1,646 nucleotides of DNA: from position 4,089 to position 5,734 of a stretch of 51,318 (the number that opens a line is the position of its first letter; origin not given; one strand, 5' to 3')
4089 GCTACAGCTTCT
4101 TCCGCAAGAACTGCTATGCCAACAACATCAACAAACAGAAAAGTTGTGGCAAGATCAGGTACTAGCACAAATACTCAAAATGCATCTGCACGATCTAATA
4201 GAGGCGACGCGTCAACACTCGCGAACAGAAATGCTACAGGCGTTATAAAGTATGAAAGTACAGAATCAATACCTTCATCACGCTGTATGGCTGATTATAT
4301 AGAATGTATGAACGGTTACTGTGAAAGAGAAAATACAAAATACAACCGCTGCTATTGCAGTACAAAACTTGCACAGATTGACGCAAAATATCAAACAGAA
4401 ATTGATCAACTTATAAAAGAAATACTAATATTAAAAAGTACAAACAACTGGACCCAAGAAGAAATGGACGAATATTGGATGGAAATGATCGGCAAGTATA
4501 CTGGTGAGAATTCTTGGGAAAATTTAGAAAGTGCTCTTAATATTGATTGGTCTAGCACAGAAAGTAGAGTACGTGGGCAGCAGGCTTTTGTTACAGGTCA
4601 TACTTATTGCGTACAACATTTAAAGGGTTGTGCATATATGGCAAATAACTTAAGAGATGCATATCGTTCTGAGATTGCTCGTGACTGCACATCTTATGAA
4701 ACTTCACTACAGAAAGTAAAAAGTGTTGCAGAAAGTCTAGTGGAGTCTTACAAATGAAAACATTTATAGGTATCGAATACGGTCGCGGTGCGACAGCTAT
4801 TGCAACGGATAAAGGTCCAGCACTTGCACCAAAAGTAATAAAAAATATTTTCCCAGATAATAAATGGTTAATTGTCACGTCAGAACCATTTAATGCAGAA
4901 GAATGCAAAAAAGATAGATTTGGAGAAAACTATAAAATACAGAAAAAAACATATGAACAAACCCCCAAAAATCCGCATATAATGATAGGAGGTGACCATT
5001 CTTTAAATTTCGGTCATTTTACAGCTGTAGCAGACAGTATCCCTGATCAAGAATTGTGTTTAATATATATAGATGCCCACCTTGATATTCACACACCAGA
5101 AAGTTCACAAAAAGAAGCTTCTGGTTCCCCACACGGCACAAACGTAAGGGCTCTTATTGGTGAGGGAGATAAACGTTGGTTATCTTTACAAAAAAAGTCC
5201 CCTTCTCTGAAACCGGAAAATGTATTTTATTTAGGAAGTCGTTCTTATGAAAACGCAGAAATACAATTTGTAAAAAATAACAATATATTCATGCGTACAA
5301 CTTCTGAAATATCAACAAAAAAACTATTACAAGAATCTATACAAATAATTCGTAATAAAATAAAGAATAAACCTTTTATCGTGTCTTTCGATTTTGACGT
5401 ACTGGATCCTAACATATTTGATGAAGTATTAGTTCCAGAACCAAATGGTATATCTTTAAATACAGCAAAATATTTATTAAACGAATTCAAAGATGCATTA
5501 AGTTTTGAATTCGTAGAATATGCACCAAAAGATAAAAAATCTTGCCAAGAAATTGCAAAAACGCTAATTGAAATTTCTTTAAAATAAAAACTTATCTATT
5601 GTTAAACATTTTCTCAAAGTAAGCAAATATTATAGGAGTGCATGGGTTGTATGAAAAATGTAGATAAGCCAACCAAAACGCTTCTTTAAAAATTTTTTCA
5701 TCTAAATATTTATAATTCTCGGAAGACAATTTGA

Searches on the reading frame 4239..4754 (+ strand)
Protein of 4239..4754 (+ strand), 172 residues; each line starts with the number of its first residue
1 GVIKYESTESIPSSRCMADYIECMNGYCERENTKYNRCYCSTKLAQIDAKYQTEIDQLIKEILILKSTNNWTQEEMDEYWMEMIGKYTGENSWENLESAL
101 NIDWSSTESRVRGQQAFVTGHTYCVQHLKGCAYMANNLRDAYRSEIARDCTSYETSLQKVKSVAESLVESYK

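Call 16: find_homologous_proteins(query=window:4239-4754:+, max_evalue=0.01)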
Query seq(172 aa) (172 aa): 76 proteins with E <= 0.01 among 138 candidates.
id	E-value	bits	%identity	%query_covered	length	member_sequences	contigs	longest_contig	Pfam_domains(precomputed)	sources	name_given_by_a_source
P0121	1.0e-80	287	73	97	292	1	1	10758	-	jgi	-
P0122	1.0e-79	284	74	95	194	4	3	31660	-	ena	-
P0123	3.5e-79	282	71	95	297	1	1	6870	-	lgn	-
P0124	3.1e-78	279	72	94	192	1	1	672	-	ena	-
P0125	1.2e-77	277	72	95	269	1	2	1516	-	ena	-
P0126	5.5e-77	275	70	97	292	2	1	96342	-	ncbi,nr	ncbi:MAG: hypothetical protein NC311_05415 [Muribaculaceae bacterium]|nr:hypothetical protein [Murib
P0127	4.1e-76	272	67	99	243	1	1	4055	-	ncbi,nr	ncbi:MAG: hypothetical protein LBF37_03950 [Rickettsiales bacterium]|nr:hypothetical protein [Ricket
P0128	5.5e-76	272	74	91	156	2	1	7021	-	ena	-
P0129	1.6e-75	270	70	96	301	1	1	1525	-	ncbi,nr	ncbi:MAG: hypothetical protein IJE82_00475, partial [Alphaproteobacteria bacterium]|nr:hypothetical 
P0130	2.7e-75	269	79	87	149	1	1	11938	-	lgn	-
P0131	3.8e-75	269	69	96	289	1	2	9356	-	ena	-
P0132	1.4e-74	267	70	94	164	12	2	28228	-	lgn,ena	-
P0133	1.7e-74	267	72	92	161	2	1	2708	-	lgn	-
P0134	2.7e-74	266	68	95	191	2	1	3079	-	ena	-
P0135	6.6e-74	265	68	91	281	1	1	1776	-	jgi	jgi:hypothetical protein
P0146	1.4e-66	241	64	93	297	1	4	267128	-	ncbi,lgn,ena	-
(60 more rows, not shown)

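Call 45: find_encoding_contigs(protein=P0146, flank=6000, max_places=2)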
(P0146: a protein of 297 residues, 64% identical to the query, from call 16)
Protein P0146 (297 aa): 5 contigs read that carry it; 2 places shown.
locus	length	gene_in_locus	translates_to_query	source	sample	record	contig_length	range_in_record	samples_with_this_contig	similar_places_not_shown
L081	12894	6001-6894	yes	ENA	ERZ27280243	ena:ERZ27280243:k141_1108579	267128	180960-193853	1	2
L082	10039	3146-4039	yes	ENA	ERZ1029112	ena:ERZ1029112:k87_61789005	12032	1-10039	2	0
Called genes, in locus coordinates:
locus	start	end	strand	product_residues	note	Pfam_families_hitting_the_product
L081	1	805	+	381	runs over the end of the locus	-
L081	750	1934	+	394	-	PF00691:OmpA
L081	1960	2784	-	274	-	PF02811:PHP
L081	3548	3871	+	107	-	-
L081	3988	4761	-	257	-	-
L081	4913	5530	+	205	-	PF00908:dTDP_sugar_isom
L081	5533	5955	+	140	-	PF00293:NUDIX, PF14815:NUDIX_4 (weak)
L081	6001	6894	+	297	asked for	-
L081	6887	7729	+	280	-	PF00491:Arginase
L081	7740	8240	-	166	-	-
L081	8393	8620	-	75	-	-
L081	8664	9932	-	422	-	PF07498:Rho_N, PF07497:Rho_RNA_bind, PF00006:ATP-synt_ab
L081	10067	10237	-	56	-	-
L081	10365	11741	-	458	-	PF00691:OmpA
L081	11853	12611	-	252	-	-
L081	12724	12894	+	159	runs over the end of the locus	PF06835:LptC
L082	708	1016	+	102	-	-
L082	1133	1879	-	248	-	-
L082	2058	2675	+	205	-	PF00908:dTDP_sugar_isom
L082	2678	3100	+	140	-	PF00293:NUDIX, PF14815:NUDIX_4 (weak)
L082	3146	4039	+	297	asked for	-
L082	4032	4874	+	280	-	PF00491:Arginase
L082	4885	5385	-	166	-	-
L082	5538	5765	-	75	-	-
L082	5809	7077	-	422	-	PF07498:Rho_N, PF07497:Rho_RNA_bind, PF00006:ATP-synt_ab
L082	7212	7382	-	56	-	-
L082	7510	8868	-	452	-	PF00691:OmpA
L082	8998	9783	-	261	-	-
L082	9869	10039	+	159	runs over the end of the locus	PF06835:LptC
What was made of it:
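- Tried and rejected: The pairing is kept in L081/L082 (call 45).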

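Call 46: search_protein_representatives(alignment_id=A2)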
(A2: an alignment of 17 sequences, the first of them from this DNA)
Query: 17 sequences, 170 profile positions. Proteins with E-value up to 0.001 (for the whole library): 606; up to 1e-10: 273; up to 1e-30: 100. The best 150 are listed.
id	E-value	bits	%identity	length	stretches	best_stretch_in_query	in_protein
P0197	3.2e-72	258.4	-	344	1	3-169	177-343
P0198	1.1e-68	246.8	-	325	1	5-169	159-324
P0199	4.4e-67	241.6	-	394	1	2-169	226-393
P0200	9.3e-66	237.3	-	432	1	5-169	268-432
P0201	4.3e-65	235.2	-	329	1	6-169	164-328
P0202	4.4e-65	235.1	-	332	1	3-169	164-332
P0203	8.6e-62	224.4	-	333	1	3-169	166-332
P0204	2.7e-60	219.5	-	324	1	2-169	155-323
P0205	2.9e-59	216.2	-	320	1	3-165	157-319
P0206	1.6e-57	210.5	-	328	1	6-169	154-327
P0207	2.5e-57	209.9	-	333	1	8-167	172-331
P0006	1.1e-56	207.8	-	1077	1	2-169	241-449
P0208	1.3e-56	207.6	-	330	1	8-169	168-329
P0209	2.7e-53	196.7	-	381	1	3-169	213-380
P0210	7.1e-53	195.4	-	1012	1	3-168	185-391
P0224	5.4e-50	186.0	-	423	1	6-167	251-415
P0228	5.2e-49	182.8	-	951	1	2-169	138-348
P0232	2.7e-47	177.3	-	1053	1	8-168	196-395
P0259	3.9e-40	153.9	-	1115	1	7-165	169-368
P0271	8.8e-38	146.3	-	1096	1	7-169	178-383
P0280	2.2e-36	141.7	-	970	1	7-169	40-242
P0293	5.4e-32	127.4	-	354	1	5-165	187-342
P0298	8.3e-26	107.3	-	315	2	5-62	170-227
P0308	2.6e-21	92.7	-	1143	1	4-168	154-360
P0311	8.4e-21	91.0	-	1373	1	6-168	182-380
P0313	2.5e-20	89.5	-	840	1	4-168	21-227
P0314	8.1e-20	87.8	-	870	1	3-168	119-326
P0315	8.9e-20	87.7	-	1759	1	6-168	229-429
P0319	3.0e-19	85.9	-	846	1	4-168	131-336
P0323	1.5e-18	83.7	-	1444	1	8-167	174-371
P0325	5.2e-18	81.9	-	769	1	10-168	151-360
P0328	7.4e-18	81.4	-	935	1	3-169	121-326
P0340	2.1e-17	79.9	-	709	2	10-168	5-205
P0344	3.3e-17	79.3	-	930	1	3-166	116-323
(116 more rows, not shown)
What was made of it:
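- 606 clusters fill the space between the two proteins (call 46).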

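Call 48: list_cluster_members(proteins=[P0308, P0311, P0315, P0314, P0319, P0325, P0328, P0344, P0298, P0293])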
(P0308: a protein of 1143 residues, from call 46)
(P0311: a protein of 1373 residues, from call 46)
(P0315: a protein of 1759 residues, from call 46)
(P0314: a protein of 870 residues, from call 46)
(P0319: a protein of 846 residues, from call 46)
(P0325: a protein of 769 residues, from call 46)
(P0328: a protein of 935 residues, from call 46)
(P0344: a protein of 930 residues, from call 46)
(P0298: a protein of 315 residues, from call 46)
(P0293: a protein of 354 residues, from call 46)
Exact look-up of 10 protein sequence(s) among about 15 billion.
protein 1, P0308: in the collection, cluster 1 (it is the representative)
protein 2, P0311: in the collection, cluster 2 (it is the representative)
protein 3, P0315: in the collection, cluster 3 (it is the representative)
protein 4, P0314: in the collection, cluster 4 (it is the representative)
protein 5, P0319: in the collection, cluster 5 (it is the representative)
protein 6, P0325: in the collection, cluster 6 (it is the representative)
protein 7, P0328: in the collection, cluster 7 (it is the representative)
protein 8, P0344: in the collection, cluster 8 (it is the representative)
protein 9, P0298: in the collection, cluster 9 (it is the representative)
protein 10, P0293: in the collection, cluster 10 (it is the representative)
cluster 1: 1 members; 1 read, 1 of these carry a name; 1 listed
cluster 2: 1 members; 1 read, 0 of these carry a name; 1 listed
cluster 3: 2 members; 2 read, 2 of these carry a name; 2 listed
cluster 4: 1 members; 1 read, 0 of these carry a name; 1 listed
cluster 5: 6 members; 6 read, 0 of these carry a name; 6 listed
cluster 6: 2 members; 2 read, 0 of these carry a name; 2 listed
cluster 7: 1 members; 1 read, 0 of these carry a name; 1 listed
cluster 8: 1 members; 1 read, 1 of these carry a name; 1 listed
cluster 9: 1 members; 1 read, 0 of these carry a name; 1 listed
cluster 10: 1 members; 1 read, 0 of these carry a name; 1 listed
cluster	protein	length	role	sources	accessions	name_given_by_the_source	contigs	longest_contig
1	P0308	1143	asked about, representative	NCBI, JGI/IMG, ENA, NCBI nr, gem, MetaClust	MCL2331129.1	MAG: hypothetical protein FWC61_01125 [Proteobacteria bacterium] | hypothetical protein [Pseudomonadota bacterium] | \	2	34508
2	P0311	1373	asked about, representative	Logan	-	-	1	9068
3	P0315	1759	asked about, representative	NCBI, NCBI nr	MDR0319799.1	MAG: hypothetical protein LBH81_03630 [Rickettsiales bacterium] | hypothetical protein [Rickettsiales bacterium]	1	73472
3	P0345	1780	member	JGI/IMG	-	hypothetical protein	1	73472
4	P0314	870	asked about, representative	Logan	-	-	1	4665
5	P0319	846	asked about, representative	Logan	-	-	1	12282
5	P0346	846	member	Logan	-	-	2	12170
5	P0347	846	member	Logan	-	-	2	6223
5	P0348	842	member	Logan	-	-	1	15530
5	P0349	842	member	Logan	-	-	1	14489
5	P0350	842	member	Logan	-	-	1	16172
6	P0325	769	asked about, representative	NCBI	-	-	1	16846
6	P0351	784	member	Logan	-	-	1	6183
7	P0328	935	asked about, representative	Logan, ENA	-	-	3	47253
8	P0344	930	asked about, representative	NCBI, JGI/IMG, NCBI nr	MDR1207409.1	MAG: hypothetical protein LBK26_03280 [Rickettsiales bacterium] | hypothetical protein | hypothetical protein [Rickettsiales bacterium]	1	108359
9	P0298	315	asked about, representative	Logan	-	-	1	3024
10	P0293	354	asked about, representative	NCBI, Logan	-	-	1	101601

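Call 49: search_protein_families(library=pfam, proteins=[P0308, P0311, P0315, P0323, P0319, P0325, P0328, P0344, P0298, P0293], max_evalue=0.01)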
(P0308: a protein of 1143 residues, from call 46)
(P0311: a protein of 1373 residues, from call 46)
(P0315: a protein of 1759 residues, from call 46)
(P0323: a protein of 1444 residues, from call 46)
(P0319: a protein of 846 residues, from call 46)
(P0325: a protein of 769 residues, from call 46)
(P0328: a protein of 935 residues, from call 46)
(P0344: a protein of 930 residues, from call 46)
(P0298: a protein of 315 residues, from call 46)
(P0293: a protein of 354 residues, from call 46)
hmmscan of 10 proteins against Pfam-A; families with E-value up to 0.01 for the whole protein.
P0308 (1143 aa): 0 families

P0311 (1373 aa): 1 family
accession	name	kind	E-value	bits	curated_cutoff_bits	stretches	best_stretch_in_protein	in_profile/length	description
PF07699.19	Ephrin_rec_like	-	2.9e-06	27.4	23.1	2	983-1012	13-42/48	Tyrosine-protein kinase ephrin type A/B receptor-like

P0315 (1759 aa): 1 family
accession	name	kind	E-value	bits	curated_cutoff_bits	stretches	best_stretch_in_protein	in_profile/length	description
PF07699.19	Ephrin_rec_like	-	1e-05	25.6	23.1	2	1214-1246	9-41/48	Tyrosine-protein kinase ephrin type A/B receptor-like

P0323 (1444 aa): 0 families

P0319 (846 aa): 0 families

P0325 (769 aa): 0 families

P0328 (935 aa): 0 families

P0344 (930 aa): 0 families

P0298 (315 aa): 0 families

P0293 (354 aa): 0 families

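Call 55: search_solved_structures(query=A2, max_evalue=10)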
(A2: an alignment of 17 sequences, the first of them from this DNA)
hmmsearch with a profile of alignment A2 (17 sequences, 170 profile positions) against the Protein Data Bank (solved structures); distinct sequences matched with E-value up to 10: 7.
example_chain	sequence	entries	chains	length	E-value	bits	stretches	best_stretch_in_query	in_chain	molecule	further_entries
1ei3_B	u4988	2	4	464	0.076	16.2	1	45-123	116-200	FIBRINOGEN | Fibrinogen beta chain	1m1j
8vb2_M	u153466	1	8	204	0.13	15.5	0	40-125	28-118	Ejection protein 3 (gp50)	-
1deq_A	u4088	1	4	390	0.25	14.6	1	24-102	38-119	FIBRINOGEN (ALPHA CHAIN)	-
3ghg_A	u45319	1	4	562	0.62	13.3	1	24-98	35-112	Fibrinogen alpha chain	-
9s4q_Nn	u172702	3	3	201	1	12.6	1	41-98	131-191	Kinetochore-associated protein NNF1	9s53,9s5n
3h32_A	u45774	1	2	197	1.6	12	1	24-100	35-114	Fibrinogen alpha chain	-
9fqr_Qz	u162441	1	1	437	5.8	10.1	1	47-96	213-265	Dynein regulatory complex protein 9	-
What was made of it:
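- Closest known: N-terminal disulfide knot followed by coiled coil. Same: The only PDB sequence hits of the module profile are fibrinogen chains, over that same region (call 55).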

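Call 56: find_encoding_contigs(protein=P0344, flank=10000, max_places=1)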
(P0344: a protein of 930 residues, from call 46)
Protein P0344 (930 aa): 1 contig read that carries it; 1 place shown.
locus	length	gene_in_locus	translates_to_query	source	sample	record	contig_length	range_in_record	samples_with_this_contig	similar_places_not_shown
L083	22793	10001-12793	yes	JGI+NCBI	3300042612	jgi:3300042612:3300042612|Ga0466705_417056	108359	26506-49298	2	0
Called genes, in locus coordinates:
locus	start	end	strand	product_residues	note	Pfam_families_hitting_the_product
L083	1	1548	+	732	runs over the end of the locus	PF17764:PriA_3primeBD, PF00270:DEAD, PF04851:ResIII, PF18319:Zn_ribbon_PriA, PF00271:Helicase_C (weak), PF18074:PriA_C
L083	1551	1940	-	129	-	-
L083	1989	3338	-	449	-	PF01554:MatE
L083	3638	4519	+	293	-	PF01544:CorA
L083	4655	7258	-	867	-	-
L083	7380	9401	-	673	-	-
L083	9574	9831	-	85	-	PF01176:eIF-1a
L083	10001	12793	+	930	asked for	-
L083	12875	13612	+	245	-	-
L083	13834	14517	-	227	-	PF01209:Ubie_methyltran (weak), PF03848:TehB, PF13489:Methyltransf_23, PF01728:FtsJ (weak), PF13847:Methyltransf_31, PF08241:Methyltransf_11, PF08242:Methyltransf_12, PF13649:Methyltransf_25, +3 more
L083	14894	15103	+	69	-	-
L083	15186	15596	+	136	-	-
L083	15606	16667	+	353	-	PF01833:TIG (faint), PF13385:Laminin_G_3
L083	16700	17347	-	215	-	PF20730:YetF_N, PF04239:DUF421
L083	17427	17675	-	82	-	-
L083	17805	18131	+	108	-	PF03840:SecG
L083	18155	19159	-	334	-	PF00023:Ank (faint), PF12796:Ank_2, PF13637:Ank_4 (faint), PF13606:Ank_3 (faint)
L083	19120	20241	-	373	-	-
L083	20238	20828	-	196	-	-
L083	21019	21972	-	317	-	PF05971:Methyltransf_10 (weak), PF03602:Cons_hypoth95 (weak), PF13489:Methyltransf_23 (faint), PF01170:UPF0020 (weak), PF05175:MTS, PF06325:PrmA (faint), PF13847:Methyltransf_31, PF13649:Methyltransf_25, +2 more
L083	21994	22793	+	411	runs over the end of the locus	PF19425:Csd3_N2 (weak), PF01551:Peptidase_M23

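Call 75: search_protein_families(library=pfam, proteins=[P0259, P0280, P0228, P0313, P0340, P0232, P0271, L083:4655-7258:-, L083:7380-9401:-], max_evalue=0.05)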
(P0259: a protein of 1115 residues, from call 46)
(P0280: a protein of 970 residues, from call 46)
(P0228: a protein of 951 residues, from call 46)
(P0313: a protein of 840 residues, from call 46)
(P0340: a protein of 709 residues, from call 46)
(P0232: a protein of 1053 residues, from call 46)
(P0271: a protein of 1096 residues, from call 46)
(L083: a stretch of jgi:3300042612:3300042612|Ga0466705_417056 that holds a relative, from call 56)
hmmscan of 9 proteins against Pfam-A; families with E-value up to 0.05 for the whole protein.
P0259 (1115 aa): 0 families

P0280 (970 aa): 2 families
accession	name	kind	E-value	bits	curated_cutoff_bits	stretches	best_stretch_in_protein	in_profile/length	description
PF07699.19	Ephrin_rec_like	-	1.9e-08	34.4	23.1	2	745-781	7-43/48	Tyrosine-protein kinase ephrin type A/B receptor-like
PF09479.16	Flg_new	-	3.8e-06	27.4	27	1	835-890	1-46/65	Listeria-Bacteroides repeat domain (List_Bact_rpt)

P0228 (951 aa): 0 families

P0313 (840 aa): 0 families

P0340 (709 aa): 0 families

P0232 (1053 aa): 0 families

P0271 (1096 aa): 1 family
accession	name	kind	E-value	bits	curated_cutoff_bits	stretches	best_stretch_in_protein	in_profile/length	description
PF20216.3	DUF6576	-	0.026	15.1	27.3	0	256-290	4-37/47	Family of unknown function (DUF6576)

L083:4655-7258:- (867 aa): 0 families

L083:7380-9401:- (673 aa): 2 families
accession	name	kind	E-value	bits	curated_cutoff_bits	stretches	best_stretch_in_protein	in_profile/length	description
PF13441.11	Gly-zipper_YMGG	-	0.0057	16.8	28.9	1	612-653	2-44/45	YMGG-like Gly-zipper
PF13488.11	Gly-zipper_Omp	-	0.027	14.8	25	0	616-654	2-41/46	Glycine zipper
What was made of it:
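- On Ephrin_rec_like / furin-like Cys-rich repeat proteins (PF07699): The feature is met only in the C-terminal parts of the distant members P0280, P0311 and P0315 (calls 49, 75).
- Closest known: Ephrin_rec_like. Same: Distant family members P0280, P0311 and P0315 do match PF07699 above threshold in their C-terminal parts (calls 49, 75).
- Some C-termini match Pfam Ephrin_rec_like (1.9e-8, 2.9e-6, 1e-5), and one matches the Listeria-Bacteroides repeat (3.8e-6) (calls 49, 75).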

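Call 79: find_related_loci(query=A2, collection=viral_contigs, flank=5000)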
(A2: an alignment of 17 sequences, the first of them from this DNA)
Query A2 (169 aa) in viral_contigs; peptide patterns used: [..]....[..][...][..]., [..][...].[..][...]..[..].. (x = any residue, [..] = any of these).
79 stretches matched a pattern, but none encodes a relative of the query by tblastn (E <= 1e-3).
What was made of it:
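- It is not found on viral contigs (call 79).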

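Call 88: find_encoding_contigs(protein=P0293, flank=6000, max_places=1)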
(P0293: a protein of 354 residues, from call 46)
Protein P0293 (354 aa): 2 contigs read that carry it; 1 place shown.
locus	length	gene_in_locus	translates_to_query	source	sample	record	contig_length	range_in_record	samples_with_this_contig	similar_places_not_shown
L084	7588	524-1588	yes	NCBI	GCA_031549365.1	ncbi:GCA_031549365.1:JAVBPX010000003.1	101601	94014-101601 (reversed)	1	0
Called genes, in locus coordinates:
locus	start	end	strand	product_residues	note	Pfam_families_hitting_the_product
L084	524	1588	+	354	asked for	-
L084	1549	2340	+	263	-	-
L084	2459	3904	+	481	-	-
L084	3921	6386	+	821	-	-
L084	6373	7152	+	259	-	-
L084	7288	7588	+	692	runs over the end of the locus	-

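Call 89: find_encoding_contigs(protein=P0224, flank=6000, max_places=1)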
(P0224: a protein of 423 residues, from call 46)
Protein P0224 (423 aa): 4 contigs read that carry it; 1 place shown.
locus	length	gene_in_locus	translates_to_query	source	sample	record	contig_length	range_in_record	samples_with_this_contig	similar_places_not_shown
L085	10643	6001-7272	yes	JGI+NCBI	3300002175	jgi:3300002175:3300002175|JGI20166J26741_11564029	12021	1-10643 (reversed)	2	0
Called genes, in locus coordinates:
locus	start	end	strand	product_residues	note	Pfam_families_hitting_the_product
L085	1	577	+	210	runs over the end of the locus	PF00561:Abhydrolase_1 (faint), PF12697:Abhydrolase_6 (faint), PF06821:Ser_hydrolase, PF10230:LIDHydrolase (faint)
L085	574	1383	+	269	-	-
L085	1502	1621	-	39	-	-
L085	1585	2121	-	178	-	-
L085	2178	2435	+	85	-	-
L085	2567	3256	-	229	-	PF00583:Acetyltransf_1 (weak)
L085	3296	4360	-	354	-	PF03462:PCRF, PF00472:RF-1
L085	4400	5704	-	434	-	PF13393:tRNA-synt_His, PF00587:tRNA-synt_2b (weak), PF03129:HGTP_anticodon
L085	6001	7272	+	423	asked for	-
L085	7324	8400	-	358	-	PF00710:Asparaginase, PF17763:Asparaginase_C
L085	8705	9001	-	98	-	-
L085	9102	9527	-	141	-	PF04480:DUF559, PF18741:MTES_1575 (weak)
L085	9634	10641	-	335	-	PF07497:Rho_RNA_bind, PF00006:ATP-synt_ab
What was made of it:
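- Tried and rejected: In L085 a small-type member lies next to an asparaginase on the other strand instead (call 89).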

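Call 92: search_protein_families(library=pfam, proteins=[L083:12875-13609:+, L084:6373-7149:+, L084:2459-3901:+, L084:3921-6383:+], max_evalue=0.05)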
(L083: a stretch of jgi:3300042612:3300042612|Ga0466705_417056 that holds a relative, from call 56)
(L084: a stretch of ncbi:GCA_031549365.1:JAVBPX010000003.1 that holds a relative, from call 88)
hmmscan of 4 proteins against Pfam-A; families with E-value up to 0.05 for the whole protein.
L083:12875-13609:+ (245 aa): 1 family
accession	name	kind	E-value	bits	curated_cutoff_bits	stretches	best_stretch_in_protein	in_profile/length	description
PF16153.10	DUF4861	-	0.041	13.3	22.3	0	104-167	177-233/380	Domain of unknown function (DUF4861)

L084:6373-7149:+ (259 aa): 0 families

L084:2459-3901:+ (481 aa): 0 families

L084:3921-6383:+ (821 aa): 0 families

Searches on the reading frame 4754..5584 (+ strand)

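Call 13: search_protein_families(library=pfam, proteins=[window:4754-5584:+], max_evalue=0.001)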
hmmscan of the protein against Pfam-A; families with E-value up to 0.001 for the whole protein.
window:4754-5584:+ (277 aa): 1 family
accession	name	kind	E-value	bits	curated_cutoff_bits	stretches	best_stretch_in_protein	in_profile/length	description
PF00491.26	Arginase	-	2.5e-34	119.5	22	1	62-262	73-261/280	Arginase family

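Call 78: search_protein_families(library=ncbifam, proteins=[window:4754-5584:+], max_evalue=0.001)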
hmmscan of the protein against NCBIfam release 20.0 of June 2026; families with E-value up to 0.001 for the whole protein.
window:4754-5584:+ (277 aa): 5 families
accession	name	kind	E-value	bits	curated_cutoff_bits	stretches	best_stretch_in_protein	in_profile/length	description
TIGR01229.1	rocF_arginase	equivalog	6.2e-36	124.2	227.6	1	60-274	70-290/300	arginase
TIGR01230.1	agmatinase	equivalog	1.2e-13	51.4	174.3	1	75-267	96-263/275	agmatinase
TIGR01227.1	hutG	equivalog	7.9e-12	45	229.15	1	75-259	114-287/307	formimidoylglutamase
NF002564.0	PRK02190.1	subfamily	6.1e-11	42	302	1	75-258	119-278/307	agmatinase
NF010347.0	PRK13775.1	equivalog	0.00075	18.9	381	1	75-137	129-187/331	formimidoylglutamase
